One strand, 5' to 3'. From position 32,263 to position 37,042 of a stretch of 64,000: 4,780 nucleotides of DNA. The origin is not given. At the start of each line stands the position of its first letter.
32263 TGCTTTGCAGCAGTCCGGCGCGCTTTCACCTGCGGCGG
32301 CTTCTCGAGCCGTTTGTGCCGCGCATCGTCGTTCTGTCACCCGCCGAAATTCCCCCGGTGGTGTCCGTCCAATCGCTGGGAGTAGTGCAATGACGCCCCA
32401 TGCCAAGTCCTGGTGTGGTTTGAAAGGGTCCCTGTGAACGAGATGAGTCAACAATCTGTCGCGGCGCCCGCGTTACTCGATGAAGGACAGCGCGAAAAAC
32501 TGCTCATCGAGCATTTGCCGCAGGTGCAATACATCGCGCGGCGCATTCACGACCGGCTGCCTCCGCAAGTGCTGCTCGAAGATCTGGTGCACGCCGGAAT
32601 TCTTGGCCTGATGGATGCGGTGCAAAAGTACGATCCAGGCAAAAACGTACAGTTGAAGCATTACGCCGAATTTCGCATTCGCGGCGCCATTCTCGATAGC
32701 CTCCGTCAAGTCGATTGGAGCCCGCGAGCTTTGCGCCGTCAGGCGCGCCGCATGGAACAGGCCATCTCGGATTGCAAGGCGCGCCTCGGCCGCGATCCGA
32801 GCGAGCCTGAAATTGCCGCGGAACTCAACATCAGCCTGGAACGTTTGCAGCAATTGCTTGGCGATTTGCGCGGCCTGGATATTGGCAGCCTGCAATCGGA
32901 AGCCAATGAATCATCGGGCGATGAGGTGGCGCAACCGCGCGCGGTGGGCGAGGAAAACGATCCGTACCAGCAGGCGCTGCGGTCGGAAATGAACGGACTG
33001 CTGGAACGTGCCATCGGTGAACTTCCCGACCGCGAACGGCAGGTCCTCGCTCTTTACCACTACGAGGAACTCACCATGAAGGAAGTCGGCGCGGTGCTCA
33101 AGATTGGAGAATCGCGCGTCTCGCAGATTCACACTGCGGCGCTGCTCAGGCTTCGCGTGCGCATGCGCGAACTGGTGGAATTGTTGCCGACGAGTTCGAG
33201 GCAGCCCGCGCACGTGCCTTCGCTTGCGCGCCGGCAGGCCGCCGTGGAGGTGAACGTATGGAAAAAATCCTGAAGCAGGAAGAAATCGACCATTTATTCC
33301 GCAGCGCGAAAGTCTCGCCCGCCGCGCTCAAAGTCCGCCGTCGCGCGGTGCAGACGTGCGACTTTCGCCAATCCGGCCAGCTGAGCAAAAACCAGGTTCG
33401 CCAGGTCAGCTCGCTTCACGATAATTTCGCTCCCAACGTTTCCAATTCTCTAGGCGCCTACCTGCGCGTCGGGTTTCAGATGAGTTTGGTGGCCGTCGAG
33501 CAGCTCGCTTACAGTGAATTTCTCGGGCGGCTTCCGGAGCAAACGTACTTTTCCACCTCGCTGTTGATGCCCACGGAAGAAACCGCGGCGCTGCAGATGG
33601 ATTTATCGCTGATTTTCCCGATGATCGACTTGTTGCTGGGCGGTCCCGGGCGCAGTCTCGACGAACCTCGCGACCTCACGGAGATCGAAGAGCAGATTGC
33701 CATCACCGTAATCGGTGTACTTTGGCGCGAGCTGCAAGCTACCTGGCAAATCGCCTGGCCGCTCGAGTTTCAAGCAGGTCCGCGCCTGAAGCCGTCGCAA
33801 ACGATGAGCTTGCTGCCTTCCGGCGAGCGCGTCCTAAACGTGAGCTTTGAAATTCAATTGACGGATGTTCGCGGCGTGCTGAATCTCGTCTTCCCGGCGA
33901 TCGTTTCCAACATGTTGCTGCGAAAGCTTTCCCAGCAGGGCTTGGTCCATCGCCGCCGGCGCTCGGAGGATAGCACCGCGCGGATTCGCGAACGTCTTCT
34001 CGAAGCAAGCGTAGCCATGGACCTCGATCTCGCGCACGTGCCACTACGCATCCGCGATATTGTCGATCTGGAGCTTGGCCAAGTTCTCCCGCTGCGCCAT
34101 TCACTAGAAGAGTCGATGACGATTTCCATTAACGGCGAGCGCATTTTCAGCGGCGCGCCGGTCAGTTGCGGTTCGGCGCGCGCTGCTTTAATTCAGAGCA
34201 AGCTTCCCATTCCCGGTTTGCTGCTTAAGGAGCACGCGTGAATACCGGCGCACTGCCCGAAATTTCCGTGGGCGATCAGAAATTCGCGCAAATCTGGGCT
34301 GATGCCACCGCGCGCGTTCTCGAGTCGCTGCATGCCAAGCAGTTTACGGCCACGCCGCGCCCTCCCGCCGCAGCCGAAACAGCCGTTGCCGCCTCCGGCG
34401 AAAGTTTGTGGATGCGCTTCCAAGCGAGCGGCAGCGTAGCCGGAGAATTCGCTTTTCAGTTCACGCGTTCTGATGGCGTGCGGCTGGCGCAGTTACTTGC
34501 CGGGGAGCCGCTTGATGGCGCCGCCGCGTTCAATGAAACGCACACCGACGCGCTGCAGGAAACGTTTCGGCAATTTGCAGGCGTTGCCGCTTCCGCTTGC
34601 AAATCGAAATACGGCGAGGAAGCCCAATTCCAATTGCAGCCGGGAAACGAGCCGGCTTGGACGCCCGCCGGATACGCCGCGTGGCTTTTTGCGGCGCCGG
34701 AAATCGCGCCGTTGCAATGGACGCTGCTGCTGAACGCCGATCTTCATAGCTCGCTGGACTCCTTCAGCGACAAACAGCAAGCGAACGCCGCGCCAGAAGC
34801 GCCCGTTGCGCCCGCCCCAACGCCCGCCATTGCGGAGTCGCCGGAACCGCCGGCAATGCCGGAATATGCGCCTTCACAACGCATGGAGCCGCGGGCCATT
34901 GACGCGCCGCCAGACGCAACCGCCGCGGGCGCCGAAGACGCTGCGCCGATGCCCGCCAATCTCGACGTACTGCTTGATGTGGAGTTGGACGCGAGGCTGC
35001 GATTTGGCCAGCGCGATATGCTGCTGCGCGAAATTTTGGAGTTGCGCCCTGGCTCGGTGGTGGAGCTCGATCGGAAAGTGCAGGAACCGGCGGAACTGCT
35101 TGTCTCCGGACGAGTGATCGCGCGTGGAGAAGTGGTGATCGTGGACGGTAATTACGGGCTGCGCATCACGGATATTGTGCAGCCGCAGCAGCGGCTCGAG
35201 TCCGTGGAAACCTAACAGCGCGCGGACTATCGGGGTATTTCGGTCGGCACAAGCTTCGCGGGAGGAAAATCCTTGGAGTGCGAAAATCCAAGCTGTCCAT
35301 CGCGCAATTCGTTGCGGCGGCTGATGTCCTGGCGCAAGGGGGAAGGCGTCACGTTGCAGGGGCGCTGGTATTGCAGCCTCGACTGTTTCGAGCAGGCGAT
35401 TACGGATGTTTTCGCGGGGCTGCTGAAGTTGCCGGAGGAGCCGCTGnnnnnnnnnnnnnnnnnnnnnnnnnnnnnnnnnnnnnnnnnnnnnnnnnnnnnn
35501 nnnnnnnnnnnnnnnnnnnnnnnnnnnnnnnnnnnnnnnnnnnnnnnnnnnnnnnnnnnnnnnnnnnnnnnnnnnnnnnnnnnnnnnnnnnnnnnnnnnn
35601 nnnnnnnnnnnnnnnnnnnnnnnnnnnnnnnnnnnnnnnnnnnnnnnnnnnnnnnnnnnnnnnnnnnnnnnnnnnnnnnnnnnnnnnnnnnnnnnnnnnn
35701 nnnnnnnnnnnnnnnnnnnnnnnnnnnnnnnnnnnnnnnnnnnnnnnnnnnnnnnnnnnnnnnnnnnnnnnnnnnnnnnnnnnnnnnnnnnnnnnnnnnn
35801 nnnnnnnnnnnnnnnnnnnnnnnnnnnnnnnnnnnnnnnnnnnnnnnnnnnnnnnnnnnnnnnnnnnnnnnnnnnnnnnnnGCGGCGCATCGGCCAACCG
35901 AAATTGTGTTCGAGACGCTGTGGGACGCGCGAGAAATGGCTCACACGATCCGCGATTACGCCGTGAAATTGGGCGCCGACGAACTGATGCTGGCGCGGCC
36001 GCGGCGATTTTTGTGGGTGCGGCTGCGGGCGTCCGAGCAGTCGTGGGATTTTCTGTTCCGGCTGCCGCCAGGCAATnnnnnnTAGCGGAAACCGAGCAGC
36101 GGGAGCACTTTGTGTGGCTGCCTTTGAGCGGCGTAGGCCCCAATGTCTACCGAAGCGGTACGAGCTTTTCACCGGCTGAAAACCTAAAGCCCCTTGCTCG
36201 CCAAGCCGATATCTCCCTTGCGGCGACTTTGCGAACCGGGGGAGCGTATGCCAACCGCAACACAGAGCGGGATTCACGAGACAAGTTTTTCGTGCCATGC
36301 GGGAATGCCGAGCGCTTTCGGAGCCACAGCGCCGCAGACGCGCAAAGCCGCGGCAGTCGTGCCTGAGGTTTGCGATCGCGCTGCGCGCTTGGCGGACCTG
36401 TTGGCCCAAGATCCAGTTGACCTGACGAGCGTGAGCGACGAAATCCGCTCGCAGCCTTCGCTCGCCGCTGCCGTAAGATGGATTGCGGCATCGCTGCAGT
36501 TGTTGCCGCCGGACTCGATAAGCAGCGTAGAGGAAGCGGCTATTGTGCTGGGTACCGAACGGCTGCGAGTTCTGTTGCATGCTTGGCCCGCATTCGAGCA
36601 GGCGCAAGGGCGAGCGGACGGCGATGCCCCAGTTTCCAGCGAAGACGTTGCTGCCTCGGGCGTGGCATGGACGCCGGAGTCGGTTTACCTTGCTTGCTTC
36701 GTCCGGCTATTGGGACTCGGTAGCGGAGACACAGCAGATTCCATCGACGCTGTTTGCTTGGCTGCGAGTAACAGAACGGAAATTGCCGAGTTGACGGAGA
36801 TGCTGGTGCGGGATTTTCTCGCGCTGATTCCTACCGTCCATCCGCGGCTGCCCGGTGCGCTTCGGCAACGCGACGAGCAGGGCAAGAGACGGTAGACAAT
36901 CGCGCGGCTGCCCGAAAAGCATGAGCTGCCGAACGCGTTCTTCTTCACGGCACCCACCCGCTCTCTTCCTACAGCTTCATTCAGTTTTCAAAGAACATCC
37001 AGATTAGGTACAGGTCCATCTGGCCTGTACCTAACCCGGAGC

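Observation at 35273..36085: Stand-alone MshEN (c-di-GMP-binding T2SSE_N) domain protein encoded directly behind fliM-fliN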

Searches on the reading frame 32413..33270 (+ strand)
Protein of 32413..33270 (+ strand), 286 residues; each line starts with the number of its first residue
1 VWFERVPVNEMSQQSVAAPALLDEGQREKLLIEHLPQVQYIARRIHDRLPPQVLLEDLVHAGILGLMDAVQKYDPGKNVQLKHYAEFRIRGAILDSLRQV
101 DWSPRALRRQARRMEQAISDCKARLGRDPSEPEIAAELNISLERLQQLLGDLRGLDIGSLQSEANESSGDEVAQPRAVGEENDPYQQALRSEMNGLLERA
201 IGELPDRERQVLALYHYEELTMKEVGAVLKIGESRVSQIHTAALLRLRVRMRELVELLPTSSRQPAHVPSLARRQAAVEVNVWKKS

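Call 3: search_protein_families(library=pfam, proteins=[window:32413-33270:+], max_evalue=1)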
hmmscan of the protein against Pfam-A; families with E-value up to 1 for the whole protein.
window:32413-33270:+ (286 aa): 9 families
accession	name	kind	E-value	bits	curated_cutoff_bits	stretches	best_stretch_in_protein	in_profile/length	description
PF04545.22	Sigma70_r4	-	2.2e-20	72.4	24.1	1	200-248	1-49/50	Sigma-70, region 4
PF04542.20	Sigma70_r2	-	7.2e-14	51.8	24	1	33-102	4-70/71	Sigma-70 region 2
PF08281.18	Sigma70_r4_2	-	1.3e-07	31.5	25.7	1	196-245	3-52/54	Sigma-70, region 4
PF04539.22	Sigma70_r3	-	6.6e-07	29.8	25.3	1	111-152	3-44/78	Sigma-70 region 3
PF13384.12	HTH_23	-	0.0031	17.7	24.6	1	207-240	4-38/50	Homeodomain-like domain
PF07638.17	Sigma70_ECF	-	0.016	15.5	21.1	1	184-238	117-170/185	ECF sigma factor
PF13744.12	HTH_37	-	0.04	14.1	27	0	213-249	25-61/80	Helix-turn-helix domain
PF00196.25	GerE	-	0.052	13.6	23.5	0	204-250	3-48/57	Bacterial regulatory proteins, luxR family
PF17944.6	Arg_decarbox_C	-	0.27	12.3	23.3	0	187-211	13-36/51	Arginine decarboxylase C-terminal helical extension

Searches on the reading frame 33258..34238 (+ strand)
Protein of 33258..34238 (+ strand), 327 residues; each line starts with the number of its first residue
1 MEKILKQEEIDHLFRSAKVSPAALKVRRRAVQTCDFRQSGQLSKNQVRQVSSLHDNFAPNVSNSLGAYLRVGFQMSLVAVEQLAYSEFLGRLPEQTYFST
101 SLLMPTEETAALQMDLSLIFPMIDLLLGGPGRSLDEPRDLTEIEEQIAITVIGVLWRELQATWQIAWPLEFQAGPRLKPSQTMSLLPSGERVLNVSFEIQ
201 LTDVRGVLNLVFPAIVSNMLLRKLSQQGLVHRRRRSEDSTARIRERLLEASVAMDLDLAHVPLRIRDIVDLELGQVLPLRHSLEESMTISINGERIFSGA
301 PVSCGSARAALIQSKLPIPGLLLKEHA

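Call 3: search_protein_families(library=pfam, proteins=[window:33258-34238:+], max_evalue=1)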
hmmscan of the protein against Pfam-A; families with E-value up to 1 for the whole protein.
window:33258-34238:+ (327 aa): 3 families
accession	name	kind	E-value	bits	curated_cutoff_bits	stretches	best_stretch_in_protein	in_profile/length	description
PF02154.20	FliM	-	2.5e-33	116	27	1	35-224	2-192/192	Flagellar motor switch protein FliM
PF01052.25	FliMN_C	-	3.3e-11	43.4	23.8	1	245-314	1-70/73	Type III flagellar switch regulator (C-ring) FliN C-term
PF23054.1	UBA_N4BP1_C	-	0.19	12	27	0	106-121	4-19/47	N4BP1, C-terminal UBA domain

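Call 4: search_protein_families(library=ncbifam, proteins=[window:33258-34238:+], max_evalue=1)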
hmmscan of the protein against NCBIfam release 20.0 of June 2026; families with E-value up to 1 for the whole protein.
window:33258-34238:+ (327 aa): 8 families
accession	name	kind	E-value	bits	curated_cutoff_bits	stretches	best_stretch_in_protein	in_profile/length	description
TIGR01397.1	fliM_switch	equivalog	3.8e-52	177.4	219.6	1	3-309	1-312/320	flagellar motor switch protein FliM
NF005194.1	PRK06666.1-5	equivalog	9.9e-08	31.5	206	1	5-292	5-302/327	flagellar motor switch protein FliM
TIGR02480.1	fliN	equivalog_domain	5.8e-05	22.9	84.05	1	247-299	5-57/77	flagellar motor switch protein FliN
NF005956.0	PRK08035.1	equivalog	0.00083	18.6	230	1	251-306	252-307/323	YscQ/HrcQ family type III secretion apparatus protein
TIGR02551.1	SpaO_YscQ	equivalog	0.0036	17.3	100.8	1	249-304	234-289/300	type III secretion system cytoplasmic ring protein SctQ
NF006273.1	PRK08433.1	equivalog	0.0068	16.7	114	1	245-297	16-67/100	flagellar motor switch protein FliN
NF005995.1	PRK08119.1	equivalog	0.011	15.2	218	1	247-299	301-353/376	flagellar motor switch phosphatase FliY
NF052638.1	TransRegOhrRVib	equivalog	0.028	14.2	200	1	219-285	70-135/141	transcriptional regulator OhrR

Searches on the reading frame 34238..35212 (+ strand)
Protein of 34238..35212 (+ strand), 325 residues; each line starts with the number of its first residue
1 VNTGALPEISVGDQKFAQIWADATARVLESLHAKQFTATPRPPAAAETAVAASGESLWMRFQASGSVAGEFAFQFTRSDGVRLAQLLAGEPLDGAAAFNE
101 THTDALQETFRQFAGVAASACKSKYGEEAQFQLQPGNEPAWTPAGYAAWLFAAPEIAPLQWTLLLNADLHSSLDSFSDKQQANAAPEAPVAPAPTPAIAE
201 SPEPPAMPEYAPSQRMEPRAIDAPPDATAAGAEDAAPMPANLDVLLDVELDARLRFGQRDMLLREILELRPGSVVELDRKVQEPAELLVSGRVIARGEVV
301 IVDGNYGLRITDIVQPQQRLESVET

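Call 3: search_protein_families(library=pfam, proteins=[window:34238-35212:+], max_evalue=1)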
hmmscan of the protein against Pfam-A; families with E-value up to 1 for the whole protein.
window:34238-35212:+ (325 aa): 1 family
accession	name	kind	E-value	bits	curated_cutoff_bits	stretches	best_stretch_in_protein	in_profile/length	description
PF01052.25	FliMN_C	-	7.1e-22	77.6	23.8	1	245-314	3-72/73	Type III flagellar switch regulator (C-ring) FliN C-term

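Call 4: search_protein_families(library=ncbifam, proteins=[window:34238-35212:+], max_evalue=1)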
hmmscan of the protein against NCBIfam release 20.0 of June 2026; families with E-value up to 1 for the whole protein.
window:34238-35212:+ (325 aa): 11 families
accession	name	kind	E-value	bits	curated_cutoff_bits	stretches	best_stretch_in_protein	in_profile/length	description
NF005995.1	PRK08119.1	equivalog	1.8e-28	100.1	218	1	195-320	252-376/376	flagellar motor switch phosphatase FliY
NF006272.1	PRK08432.1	equivalog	3.1e-26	92.6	219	1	240-322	190-272/274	flagellar motor switch protein FliY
TIGR02480.1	fliN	equivalog_domain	1.3e-25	89.1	84.05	1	241-316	1-76/77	flagellar motor switch protein FliN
NF005275.1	PRK06782.1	equivalog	8.5e-17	61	681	1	230-314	432-516/516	flagellar motor switch protein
TIGR02551.1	SpaO_YscQ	equivalog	8.5e-13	48.9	100.8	1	225-311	212-298/300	type III secretion system cytoplasmic ring protein SctQ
NF006273.1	PRK08433.1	equivalog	2.6e-12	46.9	114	1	240-317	13-90/100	flagellar motor switch protein FliN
TIGR01397.1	fliM_switch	equivalog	2.6e-07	30.1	219.6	1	245-314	250-319/320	flagellar motor switch protein FliM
NF005276.0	PRK06788.1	equivalog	8.1e-06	25.9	98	1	240-314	26-100/119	flagellar motor switch protein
NF006018.0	PRK08158.1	equivalog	0.016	14.2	223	1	256-312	238-294/303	YscQ/HrcQ family type III secretion apparatus protein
NF004605.0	PRK05933.1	equivalog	0.028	13.4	536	1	230-312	296-371/372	type III secretion system protein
NF005956.0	PRK08035.1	equivalog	0.15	11.2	230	1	252-311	255-314/323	YscQ/HrcQ family type III secretion apparatus protein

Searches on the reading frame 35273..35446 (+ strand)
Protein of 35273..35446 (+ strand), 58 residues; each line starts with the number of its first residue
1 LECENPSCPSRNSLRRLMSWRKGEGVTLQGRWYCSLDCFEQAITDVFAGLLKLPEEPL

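Call 72: search_protein_families(library=pfam, alignment_id=A4, max_evalue=10)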
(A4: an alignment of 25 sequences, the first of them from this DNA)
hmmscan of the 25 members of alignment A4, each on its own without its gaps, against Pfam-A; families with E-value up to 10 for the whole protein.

A. member 1, seq(58 aa): 0 families

B. families by the number of members that match (of 25 scanned): 10 families
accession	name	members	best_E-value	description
PF04181.18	RPAP2_Rtr1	2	0.026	Rtr1/RPAP2 family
PF15801.11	zf-C6H2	2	0.03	zf-MYND-like zinc finger, mRNA-binding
PF02069.22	Metallothio_Pro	2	0.052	Prokaryotic metallothionein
PF06467.20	zf-FCS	1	0.0038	MYM-type Zinc finger with FCS sequence motif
PF01753.24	zf-MYND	1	0.072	MYND finger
PF25607.1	DUF7939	1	0.081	Domain of unknown function (DUF7939)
PF21927.1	McpB_HAMP_2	1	0.15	Methyl-accepting chemotaxis protein McpB, second HAMP domain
PF04438.22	zf-HIT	1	0.23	HIT zinc finger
PF02043.22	Bac_chlorC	1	0.25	Bacteriochlorophyll C binding protein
PF10276.14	zf-CHCC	1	0.43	Zinc-finger domain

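Call 73: search_solved_structures(query=A4, max_evalue=10)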
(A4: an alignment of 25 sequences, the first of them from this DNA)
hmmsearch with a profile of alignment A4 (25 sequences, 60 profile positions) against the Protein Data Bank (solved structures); distinct sequences matched with E-value up to 10: 7.
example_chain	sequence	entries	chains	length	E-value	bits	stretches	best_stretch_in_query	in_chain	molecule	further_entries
9m4s_A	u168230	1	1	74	0.063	16.2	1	5-36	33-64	PHD finger protein ING2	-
2jmi_A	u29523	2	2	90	0.35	13.8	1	5-44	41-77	Protein YNG1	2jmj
4fzn_A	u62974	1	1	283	0.84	12.6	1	29-42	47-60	Bacteriocin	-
4fzm_A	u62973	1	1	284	0.84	12.6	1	29-42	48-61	Bacteriocin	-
4fzl_A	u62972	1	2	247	0.85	12.6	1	29-42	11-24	Bacteriocin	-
9uuo_C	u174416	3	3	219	2.3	11.2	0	5-44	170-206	Protein YNG1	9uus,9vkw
7sek_A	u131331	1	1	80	3.6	10.6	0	5-47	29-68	COBW domain-containing protein 1,Methionine aminopeptidase 1 fusion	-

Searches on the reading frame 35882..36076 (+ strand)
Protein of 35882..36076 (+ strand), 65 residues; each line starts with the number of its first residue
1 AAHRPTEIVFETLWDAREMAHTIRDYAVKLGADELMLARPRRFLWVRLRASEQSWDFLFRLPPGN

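Call 69: search_solved_structures(query=A3, max_evalue=10)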
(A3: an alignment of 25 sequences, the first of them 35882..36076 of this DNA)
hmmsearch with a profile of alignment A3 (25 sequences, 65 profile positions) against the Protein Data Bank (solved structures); distinct sequences matched with E-value up to 10: 2.
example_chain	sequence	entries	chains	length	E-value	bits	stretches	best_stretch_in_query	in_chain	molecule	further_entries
5u35_A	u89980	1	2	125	1.4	11.8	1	10-61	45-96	De novo NTF2 with large cavity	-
8evm_A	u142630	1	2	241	7.1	9.6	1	6-40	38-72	Chlorophyll dimer protein designs, Special Pair 3 (SP3x)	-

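Call 74: predict_structure(alignment_id=A3)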
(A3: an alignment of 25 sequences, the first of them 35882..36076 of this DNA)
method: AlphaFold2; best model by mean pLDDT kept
length: 65 residues; sequences in the alignment: 25
mean_pLDDT: 90.7   pTM: 0.75
mean pLDDT of the five models: 90.7, 90.6, 90.5, 90.5, 90.2
residues with pLDDT >= 90: 49; 70-90: 13; 50-70: 2; < 50: 1
segments of 3 or more residues with pLDDT < 50: none
pLDDT, mean of each block of 10 residues (from residue 1): 83 90 96 95 94 94 74
secondary structure, 60 per line:
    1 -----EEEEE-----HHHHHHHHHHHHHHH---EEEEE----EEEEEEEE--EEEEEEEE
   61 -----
elements in order: E6-10 H16-30 E34-38 E43-50 E53-60

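Call 77: fold_search(model_id=the predicted structure, library=pdb)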
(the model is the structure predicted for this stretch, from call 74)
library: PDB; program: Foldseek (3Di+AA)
matches with E <= 10: 1215; with E <= 0.001: 0
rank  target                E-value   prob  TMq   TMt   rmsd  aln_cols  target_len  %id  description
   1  6l3f                  2.3e-02  0.97  0.48  0.14   4.4        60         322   10  The structure of UTP:RNA uridylyltransferase 1 (URT1) in in Arabidopsis (released 2020-01-29)
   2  5umq_A                2.7e-02  0.91  0.44  0.29   4.3        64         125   16  Crystal structure of TnmS1, an antibiotic binding protein from Streptomyces sp. CB03234 (released 2018-07-04)
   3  6l8k                  3.1e-02  0.95  0.47  0.14   4.4        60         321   10  Structure of URT1 in complex with UTP (released 2020-01-29)
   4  5uhj_B                3.6e-02  0.92  0.46  0.31   4.0        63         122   16  The crystal structure of a natural product biosynthetic enzyme from Streptomyces sp. CB03234 (released 2017-01-25)
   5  6qh4_D                4.3e-02  0.93  0.49  0.29   4.0        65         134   17  Crystal structure of human Methylmalonyl-CoA epimerase (MCEE) p.Arg143Cys variant (released 2019-02-27)
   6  6qh4_B                4.6e-02  0.96  0.53  0.31   3.9        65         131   15  Crystal structure of human Methylmalonyl-CoA epimerase (MCEE) p.Arg143Cys variant (released 2019-02-27)
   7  6ywo_D                4.6e-02  0.94  0.49  0.13   4.5        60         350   13  CutA in complex with A3 RNA (released 2020-08-05)
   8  4v6x_Ck               5.2e-02  0.94  0.49  0.46   6.5        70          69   14  Structure of the human 80S ribosome (released 2014-07-09)
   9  6qh4_A                6.0e-02  0.91  0.49  0.30   3.9        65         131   18  Crystal structure of human Methylmalonyl-CoA epimerase (MCEE) p.Arg143Cys variant (released 2019-02-27)
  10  6qh4_C                6.0e-02  0.91  0.49  0.29   3.9        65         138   18  Crystal structure of human Methylmalonyl-CoA epimerase (MCEE) p.Arg143Cys variant (released 2019-02-27)
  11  6ywo_B                6.4e-02  0.91  0.48  0.13   4.5        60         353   13  CutA in complex with A3 RNA (released 2020-08-05)
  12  7oyc_k1               6.8e-02  0.96  0.53  0.51   7.5        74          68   15  Cryo-EM structure of the Xenopus egg 80S ribosome (released 2022-07-20)
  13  3l7t_A                6.8e-02  0.96  0.55  0.32   4.1        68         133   12  Crystal structure of SMU.1112c (released 2010-12-29)
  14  3rmu_A                6.8e-02  0.89  0.48  0.29   3.5        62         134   19  Crystal structure of human Methylmalonyl-CoA epimerase, MCEE (released 2011-05-11)
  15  8bf9_k                7.2e-02  0.96  0.53  0.53   7.5        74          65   15  Molecular view of ER membrane remodeling by the Sec61/TRAP translocon. (released 2023-11-01)
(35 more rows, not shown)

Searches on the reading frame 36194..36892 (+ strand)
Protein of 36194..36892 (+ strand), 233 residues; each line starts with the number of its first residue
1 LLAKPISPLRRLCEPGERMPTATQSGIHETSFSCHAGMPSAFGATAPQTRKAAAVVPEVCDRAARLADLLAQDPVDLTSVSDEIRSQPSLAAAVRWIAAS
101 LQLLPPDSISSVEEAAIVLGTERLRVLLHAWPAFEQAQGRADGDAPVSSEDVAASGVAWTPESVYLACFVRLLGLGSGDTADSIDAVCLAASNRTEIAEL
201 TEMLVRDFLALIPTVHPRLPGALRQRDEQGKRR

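Call 3: search_protein_families(library=pfam, proteins=[window:36194-36892:+], max_evalue=1)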
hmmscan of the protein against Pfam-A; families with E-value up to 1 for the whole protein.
window:36194-36892:+ (233 aa): 1 family
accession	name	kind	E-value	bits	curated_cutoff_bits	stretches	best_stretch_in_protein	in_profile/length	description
PF08668.18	HDOD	-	8.2e-07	29.1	22.9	1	57-141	2-86/196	HDOD domain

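Call 4: search_protein_families(library=ncbifam, proteins=[window:36194-36892:+], max_evalue=1)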
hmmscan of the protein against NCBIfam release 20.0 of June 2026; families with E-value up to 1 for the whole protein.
window:36194-36892:+ (233 aa): 0 families
